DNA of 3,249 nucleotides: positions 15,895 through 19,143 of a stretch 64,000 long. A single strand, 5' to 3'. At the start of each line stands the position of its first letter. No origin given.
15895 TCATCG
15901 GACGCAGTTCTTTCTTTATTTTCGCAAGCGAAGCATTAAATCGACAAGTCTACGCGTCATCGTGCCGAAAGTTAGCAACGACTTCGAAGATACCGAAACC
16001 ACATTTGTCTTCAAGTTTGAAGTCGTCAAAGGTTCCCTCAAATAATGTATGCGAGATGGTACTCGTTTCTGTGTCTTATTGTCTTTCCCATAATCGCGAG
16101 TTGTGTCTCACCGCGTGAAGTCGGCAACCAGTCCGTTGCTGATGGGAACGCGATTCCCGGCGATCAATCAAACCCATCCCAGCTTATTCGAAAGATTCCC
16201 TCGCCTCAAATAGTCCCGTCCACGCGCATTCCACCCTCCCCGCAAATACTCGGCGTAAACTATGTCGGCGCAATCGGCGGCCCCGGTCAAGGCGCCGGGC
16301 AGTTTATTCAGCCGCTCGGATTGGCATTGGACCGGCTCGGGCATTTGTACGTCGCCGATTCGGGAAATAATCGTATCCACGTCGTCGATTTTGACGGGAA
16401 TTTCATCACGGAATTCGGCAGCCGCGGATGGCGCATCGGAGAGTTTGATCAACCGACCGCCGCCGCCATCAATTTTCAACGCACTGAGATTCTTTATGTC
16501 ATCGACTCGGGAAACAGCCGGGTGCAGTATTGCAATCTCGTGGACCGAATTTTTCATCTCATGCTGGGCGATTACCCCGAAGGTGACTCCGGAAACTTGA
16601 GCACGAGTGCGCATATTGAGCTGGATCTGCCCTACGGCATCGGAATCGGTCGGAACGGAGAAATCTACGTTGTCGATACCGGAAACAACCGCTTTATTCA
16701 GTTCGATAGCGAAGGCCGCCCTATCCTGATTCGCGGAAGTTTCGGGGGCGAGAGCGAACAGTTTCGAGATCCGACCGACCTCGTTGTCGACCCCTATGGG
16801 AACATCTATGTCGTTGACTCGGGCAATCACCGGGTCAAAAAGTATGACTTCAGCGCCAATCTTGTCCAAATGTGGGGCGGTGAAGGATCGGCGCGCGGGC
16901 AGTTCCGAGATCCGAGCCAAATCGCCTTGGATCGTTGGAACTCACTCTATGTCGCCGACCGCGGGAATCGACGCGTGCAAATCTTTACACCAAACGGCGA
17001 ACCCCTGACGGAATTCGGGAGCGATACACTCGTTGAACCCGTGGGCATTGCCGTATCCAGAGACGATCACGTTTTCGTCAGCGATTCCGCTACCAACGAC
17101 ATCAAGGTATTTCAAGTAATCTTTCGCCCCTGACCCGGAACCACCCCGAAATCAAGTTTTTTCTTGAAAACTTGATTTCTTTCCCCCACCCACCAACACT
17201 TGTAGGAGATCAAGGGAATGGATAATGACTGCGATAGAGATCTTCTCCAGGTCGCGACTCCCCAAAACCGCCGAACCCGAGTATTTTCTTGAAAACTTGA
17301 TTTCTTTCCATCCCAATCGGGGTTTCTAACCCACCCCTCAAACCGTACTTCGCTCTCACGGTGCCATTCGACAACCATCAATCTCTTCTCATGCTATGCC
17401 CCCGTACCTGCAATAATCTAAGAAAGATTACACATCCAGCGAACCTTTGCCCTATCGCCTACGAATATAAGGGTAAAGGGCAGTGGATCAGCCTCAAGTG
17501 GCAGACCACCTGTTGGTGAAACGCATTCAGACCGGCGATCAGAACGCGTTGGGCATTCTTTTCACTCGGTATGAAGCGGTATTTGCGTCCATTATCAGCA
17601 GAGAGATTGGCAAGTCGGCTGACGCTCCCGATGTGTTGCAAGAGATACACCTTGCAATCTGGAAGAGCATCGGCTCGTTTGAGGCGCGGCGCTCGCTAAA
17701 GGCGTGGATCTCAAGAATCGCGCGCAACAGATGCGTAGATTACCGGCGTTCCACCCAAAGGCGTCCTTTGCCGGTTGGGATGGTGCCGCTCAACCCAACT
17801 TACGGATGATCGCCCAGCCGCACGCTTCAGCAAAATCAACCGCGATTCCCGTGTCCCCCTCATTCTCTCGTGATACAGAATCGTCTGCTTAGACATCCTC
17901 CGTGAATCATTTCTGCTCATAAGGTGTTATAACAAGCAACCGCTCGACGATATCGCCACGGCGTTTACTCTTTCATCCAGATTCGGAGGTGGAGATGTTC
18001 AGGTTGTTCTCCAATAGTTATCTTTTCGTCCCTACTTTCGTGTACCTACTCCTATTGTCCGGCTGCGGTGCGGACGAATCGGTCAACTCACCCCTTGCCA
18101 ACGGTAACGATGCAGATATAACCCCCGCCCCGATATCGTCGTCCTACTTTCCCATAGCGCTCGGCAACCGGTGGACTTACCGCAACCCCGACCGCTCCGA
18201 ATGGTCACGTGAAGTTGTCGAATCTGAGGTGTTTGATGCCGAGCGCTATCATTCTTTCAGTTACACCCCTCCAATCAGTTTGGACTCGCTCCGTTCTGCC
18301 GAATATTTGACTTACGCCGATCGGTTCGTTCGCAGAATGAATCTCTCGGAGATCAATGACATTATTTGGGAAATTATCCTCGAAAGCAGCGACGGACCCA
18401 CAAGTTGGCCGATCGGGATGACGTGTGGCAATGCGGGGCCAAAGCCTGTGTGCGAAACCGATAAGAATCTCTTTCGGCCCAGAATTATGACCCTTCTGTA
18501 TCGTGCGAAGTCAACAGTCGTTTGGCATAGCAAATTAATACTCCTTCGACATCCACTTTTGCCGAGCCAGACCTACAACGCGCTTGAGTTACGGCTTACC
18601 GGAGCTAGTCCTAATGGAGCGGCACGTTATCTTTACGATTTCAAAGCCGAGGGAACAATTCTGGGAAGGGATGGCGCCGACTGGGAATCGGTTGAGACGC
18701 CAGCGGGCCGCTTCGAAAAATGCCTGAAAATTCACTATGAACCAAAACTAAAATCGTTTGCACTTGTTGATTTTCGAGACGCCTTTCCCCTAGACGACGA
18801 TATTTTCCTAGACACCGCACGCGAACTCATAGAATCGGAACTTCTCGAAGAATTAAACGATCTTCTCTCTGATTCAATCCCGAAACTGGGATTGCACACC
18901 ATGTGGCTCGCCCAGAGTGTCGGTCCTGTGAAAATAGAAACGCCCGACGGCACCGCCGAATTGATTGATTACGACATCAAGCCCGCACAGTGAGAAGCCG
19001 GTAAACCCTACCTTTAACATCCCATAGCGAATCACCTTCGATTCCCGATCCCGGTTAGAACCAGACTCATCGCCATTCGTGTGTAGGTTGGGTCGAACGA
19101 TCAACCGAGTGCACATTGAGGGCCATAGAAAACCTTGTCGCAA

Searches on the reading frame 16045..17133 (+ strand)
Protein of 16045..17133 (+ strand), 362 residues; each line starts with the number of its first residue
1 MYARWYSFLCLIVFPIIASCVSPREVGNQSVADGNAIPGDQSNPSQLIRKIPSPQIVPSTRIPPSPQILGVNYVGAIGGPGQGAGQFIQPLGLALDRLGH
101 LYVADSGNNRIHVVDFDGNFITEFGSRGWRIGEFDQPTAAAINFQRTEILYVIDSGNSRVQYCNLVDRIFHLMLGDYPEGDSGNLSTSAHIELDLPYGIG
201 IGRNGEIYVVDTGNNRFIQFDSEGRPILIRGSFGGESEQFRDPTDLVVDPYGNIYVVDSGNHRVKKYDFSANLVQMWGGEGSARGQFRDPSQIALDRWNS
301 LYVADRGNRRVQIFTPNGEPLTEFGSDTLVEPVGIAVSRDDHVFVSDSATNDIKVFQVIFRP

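Call 10: search_protein_families(library=pfam, proteins=[window:16045-17133:+], max_evalue=0.001)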
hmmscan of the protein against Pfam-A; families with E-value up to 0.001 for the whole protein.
window:16045-17133:+ (362 aa): 6 families
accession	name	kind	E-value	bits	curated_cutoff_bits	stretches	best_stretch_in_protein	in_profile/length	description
PF01436.27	NHL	-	7.5e-37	124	20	2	240-267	1-28/28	NHL repeat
PF25021.1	TEN_NHL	-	2.5e-11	43.6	27.1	0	86-131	140-183/357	Teneurin NHL domain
PF17170.10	DUF5128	-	1.4e-08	34.7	22.9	0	100-165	55-119/321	6-bladed beta-propeller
PF08450.18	SGL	-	9.2e-07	29.1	26.3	0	254-322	148-218/246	SMP-30/Gluconolactonase/LRE-like region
PF22701.2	Mala_s_1-like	-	4.3e-05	23.8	27.5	0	199-310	45-152/195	Mal s 1 allergenic protein-like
PF13449.12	Phytase-like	-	0.00023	21.6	27.6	0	92-124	72-104/284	Esterase-like activity of phytase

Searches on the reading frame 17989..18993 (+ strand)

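Call 10: search_protein_families(library=pfam, proteins=[window:17989-18993:+], max_evalue=0.001)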
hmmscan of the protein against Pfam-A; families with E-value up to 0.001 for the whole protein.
window:17989-18993:+ (334 aa): 1 family
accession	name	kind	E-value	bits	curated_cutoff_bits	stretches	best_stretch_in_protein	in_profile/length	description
PF21347.3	DUF3108_like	-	0.00016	22.1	27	0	221-256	128-162/199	DUF3108-like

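Call 35: search_protein_families(library=ncbifam, proteins=[window:17989-18993:+], max_evalue=0.001)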
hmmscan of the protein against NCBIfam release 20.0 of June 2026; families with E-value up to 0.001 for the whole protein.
window:17989-18993:+ (334 aa): 0 families
